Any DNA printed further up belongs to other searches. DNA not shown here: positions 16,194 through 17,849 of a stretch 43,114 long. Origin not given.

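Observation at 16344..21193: Alternating adenylate-forming ligase/GT4 cassettes next to uronate precursor genes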

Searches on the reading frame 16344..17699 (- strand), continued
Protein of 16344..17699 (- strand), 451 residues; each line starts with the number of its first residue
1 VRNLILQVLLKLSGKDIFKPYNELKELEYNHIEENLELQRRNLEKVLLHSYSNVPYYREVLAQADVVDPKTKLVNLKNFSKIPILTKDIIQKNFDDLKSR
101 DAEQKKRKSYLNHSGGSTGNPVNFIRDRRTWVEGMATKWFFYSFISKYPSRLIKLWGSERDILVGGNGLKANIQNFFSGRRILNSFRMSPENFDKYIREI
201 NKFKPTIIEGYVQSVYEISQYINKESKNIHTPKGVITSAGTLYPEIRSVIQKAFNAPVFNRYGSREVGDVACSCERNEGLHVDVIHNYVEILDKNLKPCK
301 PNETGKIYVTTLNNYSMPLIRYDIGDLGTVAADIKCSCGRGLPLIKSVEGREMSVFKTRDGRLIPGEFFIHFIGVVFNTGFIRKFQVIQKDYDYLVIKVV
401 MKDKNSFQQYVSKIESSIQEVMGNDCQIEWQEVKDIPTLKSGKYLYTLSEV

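Call 44: search_protein_families(library=ncbifam, proteins=[L081:6710-7861:+, L081:7828-9120:+, L081:9183-10319:+, L081:10316-11746:+, L081:11736-12980:+, L081:12973-13473:+, L081:13485-14813:+, L081:14789-15898:+, L081:15895-17061:+, L081:16992-17789:+], max_evalue=0.00001)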
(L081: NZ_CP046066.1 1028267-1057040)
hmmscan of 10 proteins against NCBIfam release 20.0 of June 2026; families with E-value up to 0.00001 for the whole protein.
L081:6710-7861:+ (383 aa): 2 families
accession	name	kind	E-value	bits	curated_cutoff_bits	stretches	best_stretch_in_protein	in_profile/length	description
TIGR00236.1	wecB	equivalog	1.8e-156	520.9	210.15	1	14-381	2-362/366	non-hydrolyzing UDP-N-acetylglucosamine 2-epimerase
TIGR03568.1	NeuC_NnaA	equivalog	4.9e-25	88.2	235.9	1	13-381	1-365/365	UDP-N-acetylglucosamine 2-epimerase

L081:7828-9120:+ (430 aa): 7 families
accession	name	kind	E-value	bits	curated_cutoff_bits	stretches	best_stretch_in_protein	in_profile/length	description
NF008286.0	PRK11064.1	equivalog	7.8e-217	719.8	459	1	18-429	2-419/420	UDP-N-acetyl-D-mannosamine dehydrogenase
TIGR03026.1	NDP-sugDHase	subfamily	2.7e-120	401.9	189.8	1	21-427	2-413/413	nucleotide sugar dehydrogenase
NF040825.1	UDPMaNacDH_Arch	equivalog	1.2e-108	363.7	750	1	21-429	2-401/418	UDP-N-acetyl-D-mannosamine dehydrogenase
NF041297.1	UDPGDh_AglM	equivalog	1.1e-50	172.8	670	1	21-428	2-416/429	UDP-glucose 6-dehydrogenase AglM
NF047673.2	TeichurnBiosyTuaD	equivalog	1.3e-49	169.5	700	1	20-426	2-411/439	UDP-glucose 6-dehydrogenase TuaD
NF011729.0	PRK15182.1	equivalog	1.2e-35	123.1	592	1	21-411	8-393/425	Vi polysaccharide biosynthesis UDP-N-acetylglucosamine C-6 dehydrogenase TviB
NF011631.0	PRK15057.1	equivalog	2.2e-16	60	757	1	21-373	2-339/388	UDP-glucose 6-dehydrogenase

L081:9183-10319:+ (378 aa): 20 families
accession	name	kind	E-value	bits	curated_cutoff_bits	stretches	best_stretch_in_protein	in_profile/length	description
NF038255.1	exopoly_VpsD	equivalog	9e-157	521.8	300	1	3-378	1-380/381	VpsD family glycosyltransferase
TIGR03999.1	thiol_BshA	equivalog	4.2e-19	68.7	273.7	1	163-377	149-373/375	N-acetyl-alpha-D-glucosaminyl L-malate synthase BshA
NF046085.1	XrtY_assoc_Gly1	equivalog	4.1e-15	55.5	400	1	193-376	199-383/387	XrtY-associated glycosyltransferase XYAG1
NF041876.1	EPS_EpsE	equivalog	3e-14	53.1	400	1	198-316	209-331/389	exopolysaccharide biosynthesis GT4 family glycosyltransferase EpsE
TIGR04047.1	MSMEG_0565_glyc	hypoth_equivalog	9.3e-13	48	259.85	1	155-316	135-312/373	MSMEG_0565 family glycosyltransferase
TIGR03088.1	stp2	hypoth_equivalog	4.3e-12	45.8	409.05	1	204-378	195-374/374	TIGR03088 family PEP-CTERM/XrtA system glycosyltransferase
TIGR03449.1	mycothiol_MshA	equivalog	5.2e-12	45.4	462.5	1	221-316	238-339/406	D-inositol-3-phosphate glycosyltransferase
NF038011.1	PelF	equivalog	9.4e-11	41.4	100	1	179-315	280-418/489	GT4 family glycosyltransferase PelF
TIGR04157.1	glyco_rSAM_CFB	subfamily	1.2e-09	37.7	400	1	216-313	240-333/406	TIGR04157 family glycosyltransferase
TIGR04348.1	TIGR04348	equivalog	1.7e-09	37.2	300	1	155-312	92-244/310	selenoneine biosynthesis selenosugar synthase SenB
NF047880.1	glyco_SdgA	exception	3e-09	36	800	1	197-318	309-427/488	serine-aspartate repeat adhesin O-glycosyltransferase SdgA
NF047881.1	glyco_SdgB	exception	3.7e-09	35.8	800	1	196-330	312-445/496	serine-aspartate repeat adhesin O-glycosyltransferase SdgB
NF038229.1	Glyco4_Geo_Pelo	equivalog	7e-09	35.1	400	1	159-312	110-269/338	GPMC system family 4 glycosyltransferase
TIGR04063.1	stp3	hypoth_equivalog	1.4e-08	34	442.05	0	218-317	228-331/397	TIGR04063 family PEP-CTERM/XrtA system glycosyltransferase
NF041010.1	glycosy_Agl16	equivalog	1.7e-07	30.5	575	1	179-311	156-284/352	glycosylation protein Agl16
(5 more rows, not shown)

L081:10316-11746:+ (476 aa): 1 family
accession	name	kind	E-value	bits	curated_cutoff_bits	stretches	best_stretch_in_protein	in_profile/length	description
NF050818.1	PolSacchBiosHfsF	equivalog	5.6e-25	88.3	700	1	4-464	5-467/468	polysaccharide biosynthesis protein HfsF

L081:11736-12980:+ (414 aa): 1 family
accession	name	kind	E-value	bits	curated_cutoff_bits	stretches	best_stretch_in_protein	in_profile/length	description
NF038256.1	exopoly_VpsF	subfamily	8.3e-149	495.8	150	1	5-391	4-393/394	VpsF family polysaccharide biosynthesis protein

L081:12973-13473:+ (166 aa): 34 families (the best 25 are shown)
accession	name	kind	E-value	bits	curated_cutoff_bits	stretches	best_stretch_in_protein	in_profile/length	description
NF041874.1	EPS_EpsC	equivalog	7e-26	90.9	150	1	3-137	29-164/168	serine O-acetyltransferase EpsC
TIGR01172.1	cysE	equivalog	5.3e-23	81.8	210.65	1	4-135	30-162/162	serine O-acetyltransferase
NF008349.0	PRK11132.1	equivalog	2.1e-16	59.8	397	1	4-142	110-249/273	serine O-acetyltransferase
TIGR03532.1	DapD_Ac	equivalog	6.1e-12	45.7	231.75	1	42-144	117-218/231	2,3,4,5-tetrahydropyridine-2,6-dicarboxylate N-acetyltransferase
NF007240.0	PRK09677.1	equivalog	2.1e-11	43.7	243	1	88-140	132-184/192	putative lipopolysaccharide biosynthesis O-acetyl transferase WbbJ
TIGR04016.1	WcaB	equivalog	6.9e-11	41.9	194.65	1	25-135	31-141/146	colanic acid biosynthesis acetyltransferase WcaB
TIGR03570.1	NeuD_NnaD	subfamily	8.5e-11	41.8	160.8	1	34-135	110-202/202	NeuD/PglB/VioB family sugar acetyltransferase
NF010933.0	PRK14353.1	equivalog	1.3e-10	40.5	505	1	63-129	356-423/453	bifunctional UDP-N-acetylglucosamine diphosphorylase/glucosamine-1-phosphate N-acetyltransferase GlmU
NF007564.0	PRK10191.1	equivalog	1.4e-10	40.9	196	1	25-135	47-157/162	colanic acid biosynthesis acetyltransferase WcaB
NF010932.0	PRK14352.1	equivalog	2.4e-10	39.7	611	1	63-143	377-460/488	bifunctional UDP-N-acetylglucosamine diphosphorylase/glucosamine-1-phosphate N-acetyltransferase GlmU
NF010937.0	PRK14357.1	equivalog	7.9e-10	38.2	658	1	62-141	358-440/448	bifunctional UDP-N-acetylglucosamine diphosphorylase/glucosamine-1-phosphate N-acetyltransferase GlmU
NF000311.1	Vat_ABCDEFH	equivalog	9.4e-10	38.4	300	1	42-138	64-162/201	Vat family streptogramin A O-acetyltransferase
TIGR03308.1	phn_thr-fam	hypoth_equivalog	1e-09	38.6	201.65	1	88-137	110-159/204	phosphonate metabolim protein, transferase hexapeptide repeat family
NF010936.0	PRK14356.1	equivalog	1.1e-09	37.8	666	1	63-128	374-440/456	bifunctional UDP-N-acetylglucosamine diphosphorylase/glucosamine-1-phosphate N-acetyltransferase GlmU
TIGR01173.1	glmU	equivalog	1.4e-09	37.3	366.85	1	64-129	368-434/452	bifunctional UDP-N-acetylglucosamine diphosphorylase/glucosamine-1-phosphate N-acetyltransferase GlmU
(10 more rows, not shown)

L081:13485-14813:+ (442 aa): 7 families
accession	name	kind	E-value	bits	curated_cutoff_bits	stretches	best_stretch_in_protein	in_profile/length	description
NF045666.1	DVU1553_fam_AMP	equivalog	8.5e-25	87.5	300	1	69-344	53-331/331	DVU_1553 family AMP-dependent CoA ligase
TIGR02304.1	aden_form_hyp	equivalog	1.4e-17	63.8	251.9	1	172-351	157-333/430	F390 synthetase-related protein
TIGR02155.1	PA_CoA_ligase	equivalog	6.7e-16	57.8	646.3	1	77-433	48-417/422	phenylacetate--CoA ligase PaaK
NF041878.1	paak_haloarch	equivalog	4.1e-14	52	700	1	78-350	54-331/427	phenylacetate--CoA ligase PaaK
NF053551.1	FlxY_rubin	equivalog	6.3e-14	51.5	520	1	201-347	167-326/424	flexirubin biosynthesis putative acyl-CoA ligase FlxY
NF041217.1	BagE_FevW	exception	2.1e-08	33.6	800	1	231-346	194-313/424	bagremycin/ferroverdin synthetase BagE/FevW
TIGR03335.1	F390_ftsA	equivalog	1e-06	27.8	458.7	1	230-337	205-323/445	coenzyme F390 synthetase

L081:14789-15898:+ (369 aa): 37 families (the best 25 are shown)
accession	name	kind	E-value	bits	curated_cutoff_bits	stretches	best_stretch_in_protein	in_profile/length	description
TIGR03999.1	thiol_BshA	equivalog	7.4e-32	110.7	273.7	1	79-363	83-374/375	N-acetyl-alpha-D-glucosaminyl L-malate synthase BshA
TIGR03088.1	stp2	hypoth_equivalog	2.1e-31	109.3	409.05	1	111-363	104-374/374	TIGR03088 family PEP-CTERM/XrtA system glycosyltransferase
NF041876.1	EPS_EpsE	equivalog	7.8e-31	107.7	400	1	188-349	216-383/389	exopolysaccharide biosynthesis GT4 family glycosyltransferase EpsE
TIGR03449.1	mycothiol_MshA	equivalog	3.1e-24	85.6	462.5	1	186-363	220-404/406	D-inositol-3-phosphate glycosyltransferase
NF046085.1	XrtY_assoc_Gly1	equivalog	5.1e-21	75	400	1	182-363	205-385/387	XrtY-associated glycosyltransferase XYAG1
NF047684.1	TeichurnBiosyTuaC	equivalog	5.2e-21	75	550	1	187-362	220-389/391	teichuronic acid biosynthesis protein TuaC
NF007396.0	PRK09922.1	equivalog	1.4e-20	73.5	385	1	141-339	134-339/361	lipopolysaccharide 1,6-galactosyltransferase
NF038295.1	EPS_HpsP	equivalog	1.5e-20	73.5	550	1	185-362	206-387/388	hormogonium polysaccharide biosynthesis glycosyltransferase HpsP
TIGR04157.1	glyco_rSAM_CFB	subfamily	2e-20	73.1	400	1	187-359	228-406/406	TIGR04157 family glycosyltransferase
NF050056.1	ProtGlycPglH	equivalog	4e-20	72.2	600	1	177-353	170-344/354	GalNAc-alpha-(1->4)-GalNAc-alpha-(1->3)-diNAcBac-PP-undecaprenol alpha-1,4-N-acetyl-D-galactosaminyltransferase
TIGR04063.1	stp3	hypoth_equivalog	1e-19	70.7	442.05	1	165-363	192-396/397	TIGR04063 family PEP-CTERM/XrtA system glycosyltransferase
TIGR04005.1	wcaL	equivalog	2.6e-19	69.4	537.6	1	185-357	222-401/406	colanic acid biosynthesis glycosyltransferase WcaL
NF038011.1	PelF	equivalog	3.5e-17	62.6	100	1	183-359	303-489/489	GT4 family glycosyltransferase PelF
TIGR02149.1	glgA_Coryne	subfamily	1.4e-16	60.7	302.4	1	185-363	203-391/391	glycogen synthase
TIGR04047.1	MSMEG_0565_glyc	hypoth_equivalog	1.7e-16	60.3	259.85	1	188-343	195-356/373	MSMEG_0565 family glycosyltransferase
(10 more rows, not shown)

L081:15895-17061:+ (388 aa): 0 families

L081:16992-17789:+ (265 aa): 4 families
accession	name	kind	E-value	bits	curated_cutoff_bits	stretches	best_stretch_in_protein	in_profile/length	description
TIGR00696.1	wecG_tagA_cpsF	superfamily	3.8e-48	163.6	69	1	81-251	6-177/178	WecB/TagA/CpsF family glycosyltransferase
NF002980.1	PRK03692.1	equivalog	2e-46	158.4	323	1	54-246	32-225/240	lipopolysaccharide N-acetylmannosaminouronosyltransferase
NF041872.1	EPS_EpsA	equivalog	3.1e-46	157.9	500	1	32-261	24-257/265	exopolysaccharide biosynthesis glycosyltransferase EpsA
NF041710.1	UDPacetylman_taseTarA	equivalog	6.5e-42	143.7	350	1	20-246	3-230/247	N-acetylglucosaminyldiphosphoundecaprenol N-acetyl-beta-D-mannosaminyltransferase TarA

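Call 49: get_annotated_region(hit=H67, flank=3000)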
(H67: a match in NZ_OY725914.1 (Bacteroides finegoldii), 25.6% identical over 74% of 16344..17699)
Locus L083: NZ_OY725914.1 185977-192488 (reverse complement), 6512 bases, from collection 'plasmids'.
description: Bacteroides finegoldii strain Bacteroides finegoldii TSDC17.2-1.1 plasmid 12, complete sequence
organism: Bacteroides finegoldii (NCBI taxid 338188)
taxonomy: Bacteria; Bacteroidota; Bacteroidia; Bacteroidales; Bacteroidaceae; Bacteroides; Bacteroides finegoldii
host: -; source: -; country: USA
typing (MOB-suite, as given by PLSDB): non-mobilizable
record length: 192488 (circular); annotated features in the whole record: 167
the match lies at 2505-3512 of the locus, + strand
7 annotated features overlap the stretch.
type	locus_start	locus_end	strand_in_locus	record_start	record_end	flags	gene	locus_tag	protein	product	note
CDS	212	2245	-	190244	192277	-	uvrB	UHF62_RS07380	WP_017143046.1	excinuclease ABC subunit UvrB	GO:0006289 - nucleotide-excision repair [Evidence IEA]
CDS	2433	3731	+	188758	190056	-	-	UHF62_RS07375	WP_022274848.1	phenylacetate--CoA ligase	-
CDS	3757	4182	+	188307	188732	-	-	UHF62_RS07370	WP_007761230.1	amino acid-binding protein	-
CDS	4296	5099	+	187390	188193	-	bamD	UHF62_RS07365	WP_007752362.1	outer membrane protein assembly factor BamD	GO:0065003 - protein-containing complex assembly [Evidence IEA]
CDS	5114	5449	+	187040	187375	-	-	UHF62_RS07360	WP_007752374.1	DNA-directed RNA polymerase subunit omega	-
CDS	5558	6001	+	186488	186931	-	-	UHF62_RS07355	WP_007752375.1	DUF4293 domain-containing protein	-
CDS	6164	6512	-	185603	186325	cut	-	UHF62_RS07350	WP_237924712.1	porin family protein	-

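Call 50: get_annotated_region(hit=H49, flank=9000)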
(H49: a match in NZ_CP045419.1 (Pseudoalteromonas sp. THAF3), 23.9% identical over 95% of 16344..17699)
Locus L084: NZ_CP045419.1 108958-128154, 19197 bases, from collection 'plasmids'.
description: Pseudoalteromonas sp. THAF3 plasmid pTHAF3_a, complete sequence
organism: Pseudoalteromonas sp. THAF3 (NCBI taxid 2587843)
taxonomy: Bacteria; Pseudomonadota; Gammaproteobacteria; Alteromonadales; Pseudoalteromonadaceae; Pseudoalteromonas; Pseudoalteromonas sp. THAF3
host: -; source: pure culture,Surface of a polyethylene microplastic particle present in tank 6 of a marine aquarium ...; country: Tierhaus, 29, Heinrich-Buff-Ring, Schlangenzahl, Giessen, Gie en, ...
typing (MOB-suite, as given by PLSDB): non-mobilizable
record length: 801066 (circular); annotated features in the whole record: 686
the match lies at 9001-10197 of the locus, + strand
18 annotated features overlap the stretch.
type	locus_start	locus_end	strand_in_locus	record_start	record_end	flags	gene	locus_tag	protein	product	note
CDS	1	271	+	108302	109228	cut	galU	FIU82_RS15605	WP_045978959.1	UTP--glucose-1-phosphate uridylyltransferase GalU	GO:0009225 - nucleotide-sugar metabolic process [Evidence IEA]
CDS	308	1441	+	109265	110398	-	wecB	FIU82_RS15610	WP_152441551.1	UDP-N-acetylglucosamine 2-epimerase (non-hydrolyzing)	GO:0009103 - lipopolysaccharide biosynthetic process [Evidence IEA]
CDS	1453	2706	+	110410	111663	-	wecC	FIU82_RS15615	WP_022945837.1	UDP-N-acetyl-D-mannosamine dehydrogenase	GO:0009246 - enterobacterial common antigen biosynthetic process [Evidence IEA]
CDS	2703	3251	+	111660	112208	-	-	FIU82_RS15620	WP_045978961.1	serine acetyltransferase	-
CDS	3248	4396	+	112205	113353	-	-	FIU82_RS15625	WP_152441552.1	VpsD family glycosyltransferase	-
CDS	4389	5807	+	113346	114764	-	-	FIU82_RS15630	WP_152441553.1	lipopolysaccharide biosynthesis protein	-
CDS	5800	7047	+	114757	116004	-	-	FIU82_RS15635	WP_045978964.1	VpsF family polysaccharide biosynthesis protein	-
CDS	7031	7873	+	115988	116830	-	-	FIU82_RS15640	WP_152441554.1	AAC(3) family N-acetyltransferase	GO:0046677 - response to antibiotic [Evidence IEA]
CDS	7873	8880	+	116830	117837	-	-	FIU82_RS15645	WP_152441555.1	hypothetical protein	-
CDS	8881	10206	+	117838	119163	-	-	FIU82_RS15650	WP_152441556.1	phenylacetate--CoA ligase family protein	-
CDS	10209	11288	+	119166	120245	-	-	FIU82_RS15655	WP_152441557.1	glycosyltransferase family 4 protein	-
CDS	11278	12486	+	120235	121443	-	-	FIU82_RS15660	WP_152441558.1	aspartate-semialdehyde dehydrogenase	-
CDS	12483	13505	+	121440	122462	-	-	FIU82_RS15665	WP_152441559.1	acyltransferase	-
CDS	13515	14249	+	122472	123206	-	-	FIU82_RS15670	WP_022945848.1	WecB/TagA/CpsF family glycosyltransferase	-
CDS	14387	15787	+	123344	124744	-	-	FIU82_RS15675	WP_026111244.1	undecaprenyl-phosphate glucose phosphotransferase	-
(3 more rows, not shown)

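Call 51: get_annotated_region(hit=H41, flank=9000)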
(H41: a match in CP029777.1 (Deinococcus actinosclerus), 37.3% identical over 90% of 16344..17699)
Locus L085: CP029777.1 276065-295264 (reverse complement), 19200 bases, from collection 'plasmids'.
description: Deinococcus actinosclerus strain SJTR plasmid unnamed3, complete sequence
organism: Deinococcus actinosclerus (NCBI taxid 1768108)
taxonomy: Bacteria; Deinococcota; Deinococci; Deinococcales; Deinococcaceae; Deinococcus; Deinococcus actinosclerus
host: -; source: mixed culture,wastewater; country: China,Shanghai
typing (MOB-suite, as given by PLSDB): non-mobilizable
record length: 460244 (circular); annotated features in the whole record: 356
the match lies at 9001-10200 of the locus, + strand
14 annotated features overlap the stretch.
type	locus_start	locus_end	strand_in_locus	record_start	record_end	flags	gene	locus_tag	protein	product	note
CDS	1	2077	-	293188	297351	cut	-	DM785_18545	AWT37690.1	hypothetical protein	-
CDS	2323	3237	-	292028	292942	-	-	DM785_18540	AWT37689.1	hypothetical protein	-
CDS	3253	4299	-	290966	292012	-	-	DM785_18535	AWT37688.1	hypothetical protein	-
CDS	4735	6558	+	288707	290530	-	-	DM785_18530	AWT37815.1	polysaccharide biosynthesis protein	-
CDS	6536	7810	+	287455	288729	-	-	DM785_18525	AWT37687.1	hypothetical protein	-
CDS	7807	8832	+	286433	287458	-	-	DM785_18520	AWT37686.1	hypothetical protein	-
CDS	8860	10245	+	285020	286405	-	-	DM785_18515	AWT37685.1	capsule biosynthesis protein CapK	-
CDS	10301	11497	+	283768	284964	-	-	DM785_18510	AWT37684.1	hypothetical protein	-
CDS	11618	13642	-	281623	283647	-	-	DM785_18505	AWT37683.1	beta-galactosidase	-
CDS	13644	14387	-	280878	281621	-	-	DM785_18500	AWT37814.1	carbohydrate ABC transporter permease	-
CDS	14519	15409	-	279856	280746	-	-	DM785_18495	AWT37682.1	sugar ABC transporter permease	-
CDS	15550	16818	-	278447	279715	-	-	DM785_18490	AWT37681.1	ABC transporter substrate-binding protein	-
CDS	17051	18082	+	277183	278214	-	-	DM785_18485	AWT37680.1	LacI family transcriptional regulator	-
CDS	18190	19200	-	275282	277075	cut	-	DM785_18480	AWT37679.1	acyl-CoA dehydrogenase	-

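Call 60: search_solved_structures(query=L009:9751-11205:+, max_evalue=0.1)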
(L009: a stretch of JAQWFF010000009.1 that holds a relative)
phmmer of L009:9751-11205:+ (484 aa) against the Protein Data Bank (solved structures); distinct sequences matched with E-value up to 0.1: 2.
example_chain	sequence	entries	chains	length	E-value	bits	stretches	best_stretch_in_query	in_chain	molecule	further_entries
4o60_A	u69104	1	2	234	0.00046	22.1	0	137-161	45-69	ANK-N5C-317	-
4qfv_A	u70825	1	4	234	0.003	19.4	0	138-160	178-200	ANK-N5C-281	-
